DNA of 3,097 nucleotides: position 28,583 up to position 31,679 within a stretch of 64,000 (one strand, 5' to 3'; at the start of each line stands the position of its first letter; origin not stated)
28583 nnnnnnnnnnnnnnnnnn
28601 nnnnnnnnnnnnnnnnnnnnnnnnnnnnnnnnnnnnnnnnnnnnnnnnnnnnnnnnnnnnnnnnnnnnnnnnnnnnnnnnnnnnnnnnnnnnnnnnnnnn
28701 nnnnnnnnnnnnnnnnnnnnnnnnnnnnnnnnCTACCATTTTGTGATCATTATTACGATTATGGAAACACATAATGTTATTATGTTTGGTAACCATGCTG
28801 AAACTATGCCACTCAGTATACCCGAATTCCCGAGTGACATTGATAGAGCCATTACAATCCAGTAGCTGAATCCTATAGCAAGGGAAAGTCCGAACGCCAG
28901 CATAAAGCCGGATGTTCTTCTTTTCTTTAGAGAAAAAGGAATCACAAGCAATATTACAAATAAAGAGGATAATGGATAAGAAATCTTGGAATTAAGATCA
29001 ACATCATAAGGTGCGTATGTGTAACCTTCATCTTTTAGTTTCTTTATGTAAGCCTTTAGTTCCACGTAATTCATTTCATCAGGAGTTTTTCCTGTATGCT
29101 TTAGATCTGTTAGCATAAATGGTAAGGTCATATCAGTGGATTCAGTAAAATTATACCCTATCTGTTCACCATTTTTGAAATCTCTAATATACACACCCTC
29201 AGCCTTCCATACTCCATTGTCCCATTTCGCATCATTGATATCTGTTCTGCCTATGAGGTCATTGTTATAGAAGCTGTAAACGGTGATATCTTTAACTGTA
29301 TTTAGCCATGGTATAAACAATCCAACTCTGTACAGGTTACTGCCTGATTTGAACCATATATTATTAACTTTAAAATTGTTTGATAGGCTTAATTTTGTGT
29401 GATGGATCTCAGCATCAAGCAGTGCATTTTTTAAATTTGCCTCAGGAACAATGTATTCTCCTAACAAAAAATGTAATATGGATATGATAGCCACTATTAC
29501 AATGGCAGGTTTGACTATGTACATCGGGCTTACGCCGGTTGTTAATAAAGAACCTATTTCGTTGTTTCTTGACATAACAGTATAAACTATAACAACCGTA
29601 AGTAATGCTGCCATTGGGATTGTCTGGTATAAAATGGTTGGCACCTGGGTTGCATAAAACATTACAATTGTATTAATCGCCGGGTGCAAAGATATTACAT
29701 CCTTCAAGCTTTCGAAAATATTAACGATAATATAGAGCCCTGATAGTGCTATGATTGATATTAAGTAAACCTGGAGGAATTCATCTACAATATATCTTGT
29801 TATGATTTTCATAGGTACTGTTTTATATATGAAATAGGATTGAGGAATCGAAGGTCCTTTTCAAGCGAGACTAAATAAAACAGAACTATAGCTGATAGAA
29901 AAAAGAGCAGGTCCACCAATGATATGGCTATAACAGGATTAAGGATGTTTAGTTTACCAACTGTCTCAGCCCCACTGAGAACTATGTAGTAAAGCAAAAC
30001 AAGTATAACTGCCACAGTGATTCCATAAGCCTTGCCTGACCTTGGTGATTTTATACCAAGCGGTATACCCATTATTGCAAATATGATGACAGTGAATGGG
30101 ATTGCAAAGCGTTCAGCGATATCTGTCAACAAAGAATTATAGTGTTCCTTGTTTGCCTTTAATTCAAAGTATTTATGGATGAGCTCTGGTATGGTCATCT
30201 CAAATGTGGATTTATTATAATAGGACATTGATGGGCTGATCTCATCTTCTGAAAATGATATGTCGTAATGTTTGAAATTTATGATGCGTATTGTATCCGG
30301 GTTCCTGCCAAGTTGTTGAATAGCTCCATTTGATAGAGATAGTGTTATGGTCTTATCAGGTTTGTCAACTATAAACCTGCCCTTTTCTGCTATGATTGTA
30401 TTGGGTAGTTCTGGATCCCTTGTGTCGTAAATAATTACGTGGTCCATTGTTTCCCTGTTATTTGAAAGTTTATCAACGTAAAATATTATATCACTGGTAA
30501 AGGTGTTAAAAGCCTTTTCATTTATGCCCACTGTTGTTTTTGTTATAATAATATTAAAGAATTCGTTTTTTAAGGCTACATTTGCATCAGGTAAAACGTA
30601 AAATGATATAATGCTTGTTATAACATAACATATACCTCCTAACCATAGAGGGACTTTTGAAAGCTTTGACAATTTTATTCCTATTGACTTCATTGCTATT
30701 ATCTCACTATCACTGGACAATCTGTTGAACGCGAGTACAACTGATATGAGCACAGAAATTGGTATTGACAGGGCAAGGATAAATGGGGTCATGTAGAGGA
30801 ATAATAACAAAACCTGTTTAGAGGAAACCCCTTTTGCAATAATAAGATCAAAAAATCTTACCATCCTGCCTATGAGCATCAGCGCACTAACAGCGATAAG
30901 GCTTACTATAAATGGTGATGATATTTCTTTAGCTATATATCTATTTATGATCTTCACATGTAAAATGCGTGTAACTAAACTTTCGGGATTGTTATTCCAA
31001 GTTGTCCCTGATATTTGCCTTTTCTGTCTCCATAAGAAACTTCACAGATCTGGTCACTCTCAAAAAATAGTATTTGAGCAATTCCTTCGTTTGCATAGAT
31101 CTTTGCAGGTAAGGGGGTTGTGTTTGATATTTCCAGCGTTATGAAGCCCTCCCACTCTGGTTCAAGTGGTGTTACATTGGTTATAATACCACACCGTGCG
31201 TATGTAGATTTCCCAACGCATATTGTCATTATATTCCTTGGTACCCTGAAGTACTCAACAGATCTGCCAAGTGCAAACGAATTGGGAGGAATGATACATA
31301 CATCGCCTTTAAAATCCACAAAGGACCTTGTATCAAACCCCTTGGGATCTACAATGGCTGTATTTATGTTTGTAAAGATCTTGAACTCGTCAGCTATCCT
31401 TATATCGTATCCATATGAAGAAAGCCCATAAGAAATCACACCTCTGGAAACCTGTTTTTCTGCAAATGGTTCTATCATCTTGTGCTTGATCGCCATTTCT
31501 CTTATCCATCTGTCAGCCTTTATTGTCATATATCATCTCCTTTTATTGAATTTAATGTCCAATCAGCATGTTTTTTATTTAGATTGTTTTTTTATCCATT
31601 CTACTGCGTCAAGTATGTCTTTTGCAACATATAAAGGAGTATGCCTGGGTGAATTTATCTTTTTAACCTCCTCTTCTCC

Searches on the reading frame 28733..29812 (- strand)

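Call 61: search_protein_families(library=pfam, proteins=[window:28733-29812:-], max_evalue=0.00001)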
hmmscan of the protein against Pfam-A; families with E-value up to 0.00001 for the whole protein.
window:28733-29812:- (359 aa): 1 family
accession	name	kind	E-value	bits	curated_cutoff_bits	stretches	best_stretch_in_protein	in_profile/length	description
PF03739.19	LptF_LptG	-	1.7e-70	238.3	27.9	1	6-354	1-351/353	Lipopolysaccharide export system permease LptF/LptG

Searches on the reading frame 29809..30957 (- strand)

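Call 61: search_protein_families(library=pfam, proteins=[window:29809-30957:-], max_evalue=0.00001)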
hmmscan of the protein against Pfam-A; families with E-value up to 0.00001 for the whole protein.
window:29809-30957:- (382 aa): 1 family
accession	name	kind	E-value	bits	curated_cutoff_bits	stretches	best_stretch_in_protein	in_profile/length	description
PF03739.19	LptF_LptG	-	8.3e-79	265.6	27.9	1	6-361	1-352/353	Lipopolysaccharide export system permease LptF/LptG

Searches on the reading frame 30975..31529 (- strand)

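Call 61: search_protein_families(library=pfam, proteins=[window:30975-31529:-], max_evalue=0.00001)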
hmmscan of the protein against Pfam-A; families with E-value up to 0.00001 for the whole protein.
window:30975-31529:- (184 aa): 1 family
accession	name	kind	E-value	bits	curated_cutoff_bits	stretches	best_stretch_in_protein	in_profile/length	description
PF22769.1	DCD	-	4.9e-35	121.3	27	1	4-157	2-152/153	dCTP deaminase-like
